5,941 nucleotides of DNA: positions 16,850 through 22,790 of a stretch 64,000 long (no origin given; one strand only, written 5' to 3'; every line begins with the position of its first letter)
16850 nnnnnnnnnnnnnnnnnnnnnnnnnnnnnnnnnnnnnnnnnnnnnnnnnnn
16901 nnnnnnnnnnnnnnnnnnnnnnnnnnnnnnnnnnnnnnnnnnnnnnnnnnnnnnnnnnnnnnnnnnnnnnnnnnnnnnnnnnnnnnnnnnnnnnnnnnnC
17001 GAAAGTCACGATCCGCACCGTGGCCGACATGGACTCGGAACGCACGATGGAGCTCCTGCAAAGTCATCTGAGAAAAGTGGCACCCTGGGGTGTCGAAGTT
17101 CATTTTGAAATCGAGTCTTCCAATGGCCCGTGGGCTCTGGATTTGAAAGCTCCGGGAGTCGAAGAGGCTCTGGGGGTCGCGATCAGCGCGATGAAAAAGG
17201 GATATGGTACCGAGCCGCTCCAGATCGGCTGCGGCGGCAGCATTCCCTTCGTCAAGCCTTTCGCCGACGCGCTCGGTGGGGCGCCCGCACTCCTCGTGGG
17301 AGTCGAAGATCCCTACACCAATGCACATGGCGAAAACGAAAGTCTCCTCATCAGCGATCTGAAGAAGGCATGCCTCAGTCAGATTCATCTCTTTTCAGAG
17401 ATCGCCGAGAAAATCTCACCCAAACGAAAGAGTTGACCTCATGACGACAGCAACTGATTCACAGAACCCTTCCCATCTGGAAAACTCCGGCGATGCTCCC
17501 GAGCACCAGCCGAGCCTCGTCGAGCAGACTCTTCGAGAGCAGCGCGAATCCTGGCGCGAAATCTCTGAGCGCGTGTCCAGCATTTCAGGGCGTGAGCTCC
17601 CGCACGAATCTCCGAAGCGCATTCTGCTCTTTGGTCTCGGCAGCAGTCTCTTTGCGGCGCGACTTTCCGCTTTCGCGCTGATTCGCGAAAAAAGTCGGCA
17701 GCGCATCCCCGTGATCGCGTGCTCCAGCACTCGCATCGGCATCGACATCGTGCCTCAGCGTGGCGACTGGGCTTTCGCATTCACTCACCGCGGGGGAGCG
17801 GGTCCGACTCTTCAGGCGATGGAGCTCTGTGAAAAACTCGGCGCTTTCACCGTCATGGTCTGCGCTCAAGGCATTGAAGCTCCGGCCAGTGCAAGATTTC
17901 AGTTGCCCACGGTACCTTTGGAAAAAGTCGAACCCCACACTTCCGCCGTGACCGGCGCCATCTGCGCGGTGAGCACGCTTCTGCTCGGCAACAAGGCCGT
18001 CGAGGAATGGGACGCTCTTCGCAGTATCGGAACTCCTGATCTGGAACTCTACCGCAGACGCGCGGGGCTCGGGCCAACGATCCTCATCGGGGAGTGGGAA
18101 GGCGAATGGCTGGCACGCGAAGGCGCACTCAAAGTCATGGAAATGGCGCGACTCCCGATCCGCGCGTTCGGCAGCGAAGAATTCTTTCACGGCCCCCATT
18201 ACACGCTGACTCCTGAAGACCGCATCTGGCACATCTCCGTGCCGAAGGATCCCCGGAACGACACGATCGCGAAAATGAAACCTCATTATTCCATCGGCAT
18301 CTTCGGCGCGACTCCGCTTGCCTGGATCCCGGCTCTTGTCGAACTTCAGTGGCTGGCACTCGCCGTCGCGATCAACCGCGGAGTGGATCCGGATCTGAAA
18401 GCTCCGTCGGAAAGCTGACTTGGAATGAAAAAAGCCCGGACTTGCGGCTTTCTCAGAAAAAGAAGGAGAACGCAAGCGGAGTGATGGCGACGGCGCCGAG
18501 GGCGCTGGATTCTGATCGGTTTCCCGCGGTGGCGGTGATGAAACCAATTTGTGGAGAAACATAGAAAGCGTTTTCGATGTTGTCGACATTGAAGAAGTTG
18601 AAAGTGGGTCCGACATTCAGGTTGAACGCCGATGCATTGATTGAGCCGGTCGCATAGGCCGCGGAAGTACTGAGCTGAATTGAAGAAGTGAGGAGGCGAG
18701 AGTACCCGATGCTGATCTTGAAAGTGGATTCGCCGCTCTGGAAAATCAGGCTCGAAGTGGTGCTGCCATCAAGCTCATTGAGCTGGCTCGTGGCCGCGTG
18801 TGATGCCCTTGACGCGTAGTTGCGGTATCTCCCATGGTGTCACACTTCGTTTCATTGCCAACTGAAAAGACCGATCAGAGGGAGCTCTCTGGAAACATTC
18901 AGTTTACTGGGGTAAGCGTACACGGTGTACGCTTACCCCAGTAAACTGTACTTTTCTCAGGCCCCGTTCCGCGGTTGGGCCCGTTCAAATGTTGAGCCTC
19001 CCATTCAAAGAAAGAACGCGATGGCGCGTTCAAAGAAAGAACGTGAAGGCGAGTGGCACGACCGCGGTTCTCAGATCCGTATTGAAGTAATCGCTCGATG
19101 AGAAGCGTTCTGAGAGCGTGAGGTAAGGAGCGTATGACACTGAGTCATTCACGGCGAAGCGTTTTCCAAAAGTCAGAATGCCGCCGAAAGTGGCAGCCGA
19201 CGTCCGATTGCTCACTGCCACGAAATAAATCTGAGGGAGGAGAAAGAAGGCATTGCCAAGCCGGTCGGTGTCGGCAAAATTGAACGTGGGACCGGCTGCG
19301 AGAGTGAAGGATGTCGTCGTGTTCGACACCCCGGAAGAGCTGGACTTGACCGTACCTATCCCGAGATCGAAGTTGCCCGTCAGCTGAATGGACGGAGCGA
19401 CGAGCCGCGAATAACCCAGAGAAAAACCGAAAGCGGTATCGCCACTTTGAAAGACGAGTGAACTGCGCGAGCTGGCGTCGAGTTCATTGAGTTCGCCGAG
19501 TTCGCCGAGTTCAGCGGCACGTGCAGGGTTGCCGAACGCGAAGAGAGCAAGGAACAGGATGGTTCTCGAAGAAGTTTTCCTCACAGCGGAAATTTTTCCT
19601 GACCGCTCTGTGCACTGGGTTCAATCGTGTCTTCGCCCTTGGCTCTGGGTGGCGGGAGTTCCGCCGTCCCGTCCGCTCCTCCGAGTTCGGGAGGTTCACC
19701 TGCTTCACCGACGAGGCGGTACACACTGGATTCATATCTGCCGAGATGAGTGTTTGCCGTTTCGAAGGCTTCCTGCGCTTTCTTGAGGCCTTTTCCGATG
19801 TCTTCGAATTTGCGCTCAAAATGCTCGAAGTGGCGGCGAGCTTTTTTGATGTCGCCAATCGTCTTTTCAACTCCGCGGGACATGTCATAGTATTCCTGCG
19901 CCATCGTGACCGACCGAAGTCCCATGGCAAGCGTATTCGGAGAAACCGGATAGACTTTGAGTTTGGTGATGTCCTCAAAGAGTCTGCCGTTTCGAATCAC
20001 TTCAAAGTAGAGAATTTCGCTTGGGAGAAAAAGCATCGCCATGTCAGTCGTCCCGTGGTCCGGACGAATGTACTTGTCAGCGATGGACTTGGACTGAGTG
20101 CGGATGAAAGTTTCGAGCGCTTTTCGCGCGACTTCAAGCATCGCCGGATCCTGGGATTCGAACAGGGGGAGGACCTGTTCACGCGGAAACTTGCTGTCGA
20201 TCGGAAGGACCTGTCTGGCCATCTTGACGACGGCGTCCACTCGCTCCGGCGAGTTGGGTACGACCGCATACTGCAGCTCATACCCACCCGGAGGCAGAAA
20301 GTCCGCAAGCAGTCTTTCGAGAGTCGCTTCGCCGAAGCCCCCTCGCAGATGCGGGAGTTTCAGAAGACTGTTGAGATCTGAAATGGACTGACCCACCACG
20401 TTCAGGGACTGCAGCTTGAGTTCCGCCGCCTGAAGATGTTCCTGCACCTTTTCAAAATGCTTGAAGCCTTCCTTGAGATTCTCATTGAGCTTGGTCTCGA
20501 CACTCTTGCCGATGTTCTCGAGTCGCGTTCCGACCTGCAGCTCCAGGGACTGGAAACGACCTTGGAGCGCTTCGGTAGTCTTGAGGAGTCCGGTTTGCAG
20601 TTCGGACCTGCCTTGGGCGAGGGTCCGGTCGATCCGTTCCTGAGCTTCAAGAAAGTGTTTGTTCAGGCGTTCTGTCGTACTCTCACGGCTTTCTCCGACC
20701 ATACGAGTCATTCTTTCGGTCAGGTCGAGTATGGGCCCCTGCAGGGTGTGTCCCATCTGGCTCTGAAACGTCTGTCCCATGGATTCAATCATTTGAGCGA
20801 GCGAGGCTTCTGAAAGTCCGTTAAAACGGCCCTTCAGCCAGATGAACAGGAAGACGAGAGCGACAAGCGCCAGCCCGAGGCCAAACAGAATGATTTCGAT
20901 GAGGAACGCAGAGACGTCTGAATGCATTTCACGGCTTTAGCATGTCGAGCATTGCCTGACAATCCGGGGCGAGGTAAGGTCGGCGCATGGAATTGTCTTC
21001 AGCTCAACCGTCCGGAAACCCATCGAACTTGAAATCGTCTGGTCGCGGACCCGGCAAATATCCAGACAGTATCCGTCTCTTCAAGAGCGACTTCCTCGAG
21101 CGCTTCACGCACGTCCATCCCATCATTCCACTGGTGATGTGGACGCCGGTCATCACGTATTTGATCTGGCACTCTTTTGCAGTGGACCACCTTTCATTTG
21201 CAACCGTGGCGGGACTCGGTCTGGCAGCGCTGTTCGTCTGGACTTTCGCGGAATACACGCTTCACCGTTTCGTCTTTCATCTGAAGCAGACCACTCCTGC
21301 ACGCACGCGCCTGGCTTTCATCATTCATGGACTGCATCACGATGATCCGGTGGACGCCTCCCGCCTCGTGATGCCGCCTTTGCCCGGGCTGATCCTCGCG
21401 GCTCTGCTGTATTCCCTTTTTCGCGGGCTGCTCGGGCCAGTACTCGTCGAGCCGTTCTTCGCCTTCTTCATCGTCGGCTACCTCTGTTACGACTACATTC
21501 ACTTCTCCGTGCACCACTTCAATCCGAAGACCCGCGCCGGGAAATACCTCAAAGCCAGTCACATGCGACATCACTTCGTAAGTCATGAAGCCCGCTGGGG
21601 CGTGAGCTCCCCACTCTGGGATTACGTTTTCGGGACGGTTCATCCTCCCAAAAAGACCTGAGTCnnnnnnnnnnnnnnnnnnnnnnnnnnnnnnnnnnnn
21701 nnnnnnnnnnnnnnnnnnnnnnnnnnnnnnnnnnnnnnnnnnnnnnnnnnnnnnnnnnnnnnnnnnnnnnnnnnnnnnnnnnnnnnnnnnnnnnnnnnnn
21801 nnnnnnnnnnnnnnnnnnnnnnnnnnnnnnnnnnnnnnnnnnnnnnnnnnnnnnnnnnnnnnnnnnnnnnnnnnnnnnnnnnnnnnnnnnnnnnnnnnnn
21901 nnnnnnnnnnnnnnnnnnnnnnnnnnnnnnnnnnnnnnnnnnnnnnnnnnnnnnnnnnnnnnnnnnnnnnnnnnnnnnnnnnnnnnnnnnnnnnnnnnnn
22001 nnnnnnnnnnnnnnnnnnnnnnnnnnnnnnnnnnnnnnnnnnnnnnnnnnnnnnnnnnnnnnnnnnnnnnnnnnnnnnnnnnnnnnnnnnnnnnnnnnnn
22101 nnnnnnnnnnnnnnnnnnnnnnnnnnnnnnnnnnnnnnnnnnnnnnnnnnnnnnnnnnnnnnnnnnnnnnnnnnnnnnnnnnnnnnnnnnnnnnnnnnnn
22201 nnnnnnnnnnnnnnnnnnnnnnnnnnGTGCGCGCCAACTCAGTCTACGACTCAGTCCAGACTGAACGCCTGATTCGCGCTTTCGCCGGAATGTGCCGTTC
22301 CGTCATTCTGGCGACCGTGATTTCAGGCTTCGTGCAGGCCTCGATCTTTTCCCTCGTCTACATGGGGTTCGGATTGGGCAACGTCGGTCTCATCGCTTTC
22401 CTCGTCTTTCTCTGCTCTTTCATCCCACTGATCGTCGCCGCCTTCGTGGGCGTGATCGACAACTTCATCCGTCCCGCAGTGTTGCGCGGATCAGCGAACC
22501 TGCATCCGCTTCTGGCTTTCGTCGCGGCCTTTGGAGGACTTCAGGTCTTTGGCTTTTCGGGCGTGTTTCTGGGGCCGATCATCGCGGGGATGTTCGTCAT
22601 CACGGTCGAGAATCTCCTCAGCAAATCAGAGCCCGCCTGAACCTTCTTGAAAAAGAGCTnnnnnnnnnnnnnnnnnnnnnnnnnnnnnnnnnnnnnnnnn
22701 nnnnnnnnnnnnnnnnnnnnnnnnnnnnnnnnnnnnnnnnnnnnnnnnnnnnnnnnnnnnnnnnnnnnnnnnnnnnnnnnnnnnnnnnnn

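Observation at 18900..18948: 49-bp perfect palindrome between the OMP gene and its truncated paralog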

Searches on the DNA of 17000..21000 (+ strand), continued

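Call 52: search_with_rna_model(model_id=R1, sources=[L041, L042, L043, L044, L045, L046, L047, L048, L049, L050, L051, L052, L053, L054, L055, L056, L057, L058, L059, L060, L061, L062, L063, L064, L065, L066, L067, L068, L069, L070, L071, L072, L073, L074, L075, L076, L077, L078, L079, L080, L081, L082, L083, L084, L085, L086, L087, L088, L089, L090, L091, L092, L093, L094, L095, L096, L097, L098, L099, L100, L101, L102, L103, L104, L105, L106, L107, L108, L109, L110, L111, L112, L113, L114, L115, L116, L117, L118, L119, L120], max_evalue=10, show_alignments=3)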
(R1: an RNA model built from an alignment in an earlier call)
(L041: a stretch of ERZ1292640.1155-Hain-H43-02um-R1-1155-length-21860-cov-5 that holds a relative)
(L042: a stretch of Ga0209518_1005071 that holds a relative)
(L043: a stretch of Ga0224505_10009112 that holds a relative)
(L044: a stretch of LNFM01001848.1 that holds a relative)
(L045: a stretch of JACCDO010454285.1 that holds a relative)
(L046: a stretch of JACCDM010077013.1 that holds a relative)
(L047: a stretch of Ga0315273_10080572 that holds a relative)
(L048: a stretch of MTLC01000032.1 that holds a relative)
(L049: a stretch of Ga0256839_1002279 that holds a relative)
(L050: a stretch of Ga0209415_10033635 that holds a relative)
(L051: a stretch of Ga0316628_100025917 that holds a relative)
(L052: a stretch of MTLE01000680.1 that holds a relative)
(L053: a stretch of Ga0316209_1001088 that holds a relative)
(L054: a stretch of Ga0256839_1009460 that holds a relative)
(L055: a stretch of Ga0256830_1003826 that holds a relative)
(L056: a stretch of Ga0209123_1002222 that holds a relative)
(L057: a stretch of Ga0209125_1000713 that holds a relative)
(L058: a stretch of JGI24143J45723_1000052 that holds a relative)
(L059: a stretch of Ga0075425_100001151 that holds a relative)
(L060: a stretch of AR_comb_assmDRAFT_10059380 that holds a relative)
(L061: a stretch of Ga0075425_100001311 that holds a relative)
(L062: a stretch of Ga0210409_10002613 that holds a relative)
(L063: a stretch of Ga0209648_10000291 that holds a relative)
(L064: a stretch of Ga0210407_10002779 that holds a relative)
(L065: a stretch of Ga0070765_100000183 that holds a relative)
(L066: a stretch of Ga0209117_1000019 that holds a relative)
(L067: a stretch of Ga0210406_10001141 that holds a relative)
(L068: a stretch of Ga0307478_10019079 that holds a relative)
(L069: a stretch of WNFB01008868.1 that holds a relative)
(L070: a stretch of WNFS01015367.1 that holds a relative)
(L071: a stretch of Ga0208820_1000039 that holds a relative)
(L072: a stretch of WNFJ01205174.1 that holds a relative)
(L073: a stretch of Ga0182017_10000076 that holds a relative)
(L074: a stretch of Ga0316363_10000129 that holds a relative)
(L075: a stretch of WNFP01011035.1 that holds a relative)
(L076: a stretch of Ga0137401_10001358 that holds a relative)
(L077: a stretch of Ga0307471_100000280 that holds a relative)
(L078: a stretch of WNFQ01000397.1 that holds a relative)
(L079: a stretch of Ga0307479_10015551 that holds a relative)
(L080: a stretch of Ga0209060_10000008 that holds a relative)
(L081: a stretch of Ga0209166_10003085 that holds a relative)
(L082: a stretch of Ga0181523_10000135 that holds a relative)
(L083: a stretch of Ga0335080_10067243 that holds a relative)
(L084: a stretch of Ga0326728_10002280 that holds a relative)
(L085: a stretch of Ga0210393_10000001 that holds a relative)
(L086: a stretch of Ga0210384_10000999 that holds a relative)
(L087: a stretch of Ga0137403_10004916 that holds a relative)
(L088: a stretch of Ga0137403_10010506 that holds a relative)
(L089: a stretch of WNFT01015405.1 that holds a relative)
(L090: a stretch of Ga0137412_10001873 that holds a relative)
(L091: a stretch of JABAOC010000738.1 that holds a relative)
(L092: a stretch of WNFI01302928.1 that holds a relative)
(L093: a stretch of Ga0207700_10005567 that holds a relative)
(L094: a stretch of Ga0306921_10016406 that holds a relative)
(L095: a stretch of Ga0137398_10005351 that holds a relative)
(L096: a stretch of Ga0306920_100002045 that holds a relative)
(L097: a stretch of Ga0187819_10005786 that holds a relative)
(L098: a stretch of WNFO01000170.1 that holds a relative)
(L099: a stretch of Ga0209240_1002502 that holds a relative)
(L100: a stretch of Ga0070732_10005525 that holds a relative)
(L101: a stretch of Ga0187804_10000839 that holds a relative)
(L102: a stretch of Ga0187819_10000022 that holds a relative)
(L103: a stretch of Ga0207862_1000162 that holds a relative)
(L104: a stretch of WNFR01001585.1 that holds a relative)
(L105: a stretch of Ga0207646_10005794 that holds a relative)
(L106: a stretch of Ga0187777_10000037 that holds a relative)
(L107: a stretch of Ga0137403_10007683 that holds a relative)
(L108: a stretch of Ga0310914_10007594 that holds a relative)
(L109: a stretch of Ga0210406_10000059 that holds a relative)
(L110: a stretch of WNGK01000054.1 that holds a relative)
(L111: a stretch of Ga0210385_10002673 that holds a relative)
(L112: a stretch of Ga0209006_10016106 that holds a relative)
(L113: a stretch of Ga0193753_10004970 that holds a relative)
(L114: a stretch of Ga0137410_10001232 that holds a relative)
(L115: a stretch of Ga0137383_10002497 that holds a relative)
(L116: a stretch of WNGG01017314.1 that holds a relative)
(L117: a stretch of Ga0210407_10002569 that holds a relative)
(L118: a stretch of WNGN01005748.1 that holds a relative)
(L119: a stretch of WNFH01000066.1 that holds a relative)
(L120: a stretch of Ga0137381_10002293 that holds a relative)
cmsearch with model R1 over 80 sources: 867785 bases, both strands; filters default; matches with E-value up to 10: 2.
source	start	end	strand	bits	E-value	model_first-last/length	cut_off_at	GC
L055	8841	8889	+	27.8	0.00039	1-39/39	no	0.45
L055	8841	8889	-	27.8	0.00039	1-39/39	no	0.45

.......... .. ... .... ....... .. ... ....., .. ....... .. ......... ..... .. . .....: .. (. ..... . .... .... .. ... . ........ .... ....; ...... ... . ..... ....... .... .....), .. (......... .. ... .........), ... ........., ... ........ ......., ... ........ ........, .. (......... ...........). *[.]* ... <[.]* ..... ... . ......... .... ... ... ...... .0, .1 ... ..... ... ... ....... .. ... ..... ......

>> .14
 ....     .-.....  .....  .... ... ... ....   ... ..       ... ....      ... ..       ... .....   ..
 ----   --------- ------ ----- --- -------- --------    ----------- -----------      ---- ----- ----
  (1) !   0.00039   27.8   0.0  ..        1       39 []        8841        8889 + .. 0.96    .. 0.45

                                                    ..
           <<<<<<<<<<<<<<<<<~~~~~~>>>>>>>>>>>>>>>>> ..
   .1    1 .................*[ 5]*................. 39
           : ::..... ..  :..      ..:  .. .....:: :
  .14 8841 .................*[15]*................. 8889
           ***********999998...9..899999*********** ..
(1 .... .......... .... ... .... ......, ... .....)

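Call 67: search_with_rna_model(model_id=R1, sources=[L121, L122], max_evalue=10, filters=off)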
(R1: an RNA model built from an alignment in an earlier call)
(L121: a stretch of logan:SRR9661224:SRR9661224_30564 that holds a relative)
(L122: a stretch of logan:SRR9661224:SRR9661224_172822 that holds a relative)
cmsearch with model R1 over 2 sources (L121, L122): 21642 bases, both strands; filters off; matches with E-value up to 10: 10.
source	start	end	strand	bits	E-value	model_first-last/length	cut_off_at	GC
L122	3243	3273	+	10.5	0.79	1-39/39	no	0.71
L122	7204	7217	+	10.3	0.89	1-39/39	no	0.64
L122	7204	7217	-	10.2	0.93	1-39/39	no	0.64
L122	1156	1197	-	10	1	1-39/39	no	0.57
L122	1156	1197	+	10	1.1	1-39/39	no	0.57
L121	8117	8133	-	9.2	1.8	12-28/39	no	0.76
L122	9682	9709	-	8.7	2.5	1-39/39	no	0.75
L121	8117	8133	+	8.6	2.6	12-28/39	no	0.76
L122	9682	9709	+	8.6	2.6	1-39/39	no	0.75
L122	8340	8367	+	7.5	5.3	1-39/39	no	0.57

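Call 85: search_with_rna_model(model_id=R1, sources=[L123, L124, L125, L126], max_evalue=10, filters=off, show_alignments=3)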
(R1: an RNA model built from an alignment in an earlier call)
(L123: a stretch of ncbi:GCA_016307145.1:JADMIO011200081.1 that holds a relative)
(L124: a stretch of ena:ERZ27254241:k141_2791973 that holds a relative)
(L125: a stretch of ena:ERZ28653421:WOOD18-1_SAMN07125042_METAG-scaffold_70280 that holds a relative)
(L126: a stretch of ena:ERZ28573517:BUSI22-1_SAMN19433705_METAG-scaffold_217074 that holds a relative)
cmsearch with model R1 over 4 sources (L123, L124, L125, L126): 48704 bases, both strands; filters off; matches with E-value up to 10: 8.
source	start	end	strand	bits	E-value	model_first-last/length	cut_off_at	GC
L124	7416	7446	-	13.2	0.3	1-39/39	no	0.48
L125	4343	4373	-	13.2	0.3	1-39/39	no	0.48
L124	7416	7446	+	13.2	0.31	1-39/39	no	0.48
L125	4343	4373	+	13.2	0.31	1-39/39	no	0.48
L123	5265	5301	-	9.9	2.6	1-39/39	no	0.51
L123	7316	7330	+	8.5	6.5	1-39/39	no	0.4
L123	5265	5301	+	8.1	8.3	1-39/39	no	0.51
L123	4341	4374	-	7.8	9.7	1-39/39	no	0.71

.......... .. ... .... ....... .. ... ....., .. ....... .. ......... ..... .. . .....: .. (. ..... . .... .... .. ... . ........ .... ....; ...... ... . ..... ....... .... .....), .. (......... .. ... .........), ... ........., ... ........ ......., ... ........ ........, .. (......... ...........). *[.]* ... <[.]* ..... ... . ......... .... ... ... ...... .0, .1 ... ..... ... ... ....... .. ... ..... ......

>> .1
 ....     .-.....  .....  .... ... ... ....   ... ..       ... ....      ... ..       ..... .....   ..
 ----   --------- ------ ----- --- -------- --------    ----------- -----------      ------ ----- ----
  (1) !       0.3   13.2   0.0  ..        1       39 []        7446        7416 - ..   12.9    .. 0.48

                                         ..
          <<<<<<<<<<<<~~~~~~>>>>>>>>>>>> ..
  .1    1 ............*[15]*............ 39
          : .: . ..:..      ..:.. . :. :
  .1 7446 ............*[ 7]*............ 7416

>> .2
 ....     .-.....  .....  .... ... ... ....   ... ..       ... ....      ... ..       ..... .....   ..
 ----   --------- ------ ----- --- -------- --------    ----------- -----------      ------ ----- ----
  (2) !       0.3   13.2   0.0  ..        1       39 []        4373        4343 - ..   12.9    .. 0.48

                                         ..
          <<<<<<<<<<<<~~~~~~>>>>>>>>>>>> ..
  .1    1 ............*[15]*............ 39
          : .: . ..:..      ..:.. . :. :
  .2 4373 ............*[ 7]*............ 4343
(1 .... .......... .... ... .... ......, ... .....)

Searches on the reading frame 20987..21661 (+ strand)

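Call 58: search_protein_families(library=pfam, proteins=[window:20987-21661:+], max_evalue=0.0001)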
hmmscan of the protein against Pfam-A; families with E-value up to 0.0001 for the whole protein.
window:20987-21661:+ (224 aa): 1 family
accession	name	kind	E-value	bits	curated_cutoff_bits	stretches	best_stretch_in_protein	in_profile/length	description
PF04116.19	FA_hydroxylase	-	3.2e-18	66.9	31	1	79-217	2-132/132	Fatty acid hydroxylase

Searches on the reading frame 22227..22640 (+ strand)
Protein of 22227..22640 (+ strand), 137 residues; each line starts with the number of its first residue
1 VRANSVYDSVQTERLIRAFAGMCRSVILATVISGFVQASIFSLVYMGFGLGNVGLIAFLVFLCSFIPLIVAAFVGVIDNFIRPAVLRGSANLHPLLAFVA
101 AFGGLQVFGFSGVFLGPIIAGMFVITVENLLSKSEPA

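Call 58: search_protein_families(library=pfam, proteins=[window:22227-22640:+], max_evalue=0.0001)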
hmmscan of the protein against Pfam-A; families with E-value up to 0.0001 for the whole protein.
window:22227-22640:+ (137 aa): 1 family
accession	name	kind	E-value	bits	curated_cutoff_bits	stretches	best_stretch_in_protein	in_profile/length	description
PF01594.21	AI-2E_transport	-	2.6e-13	50.3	34.3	1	69-130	264-326/327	AI-2E family transporter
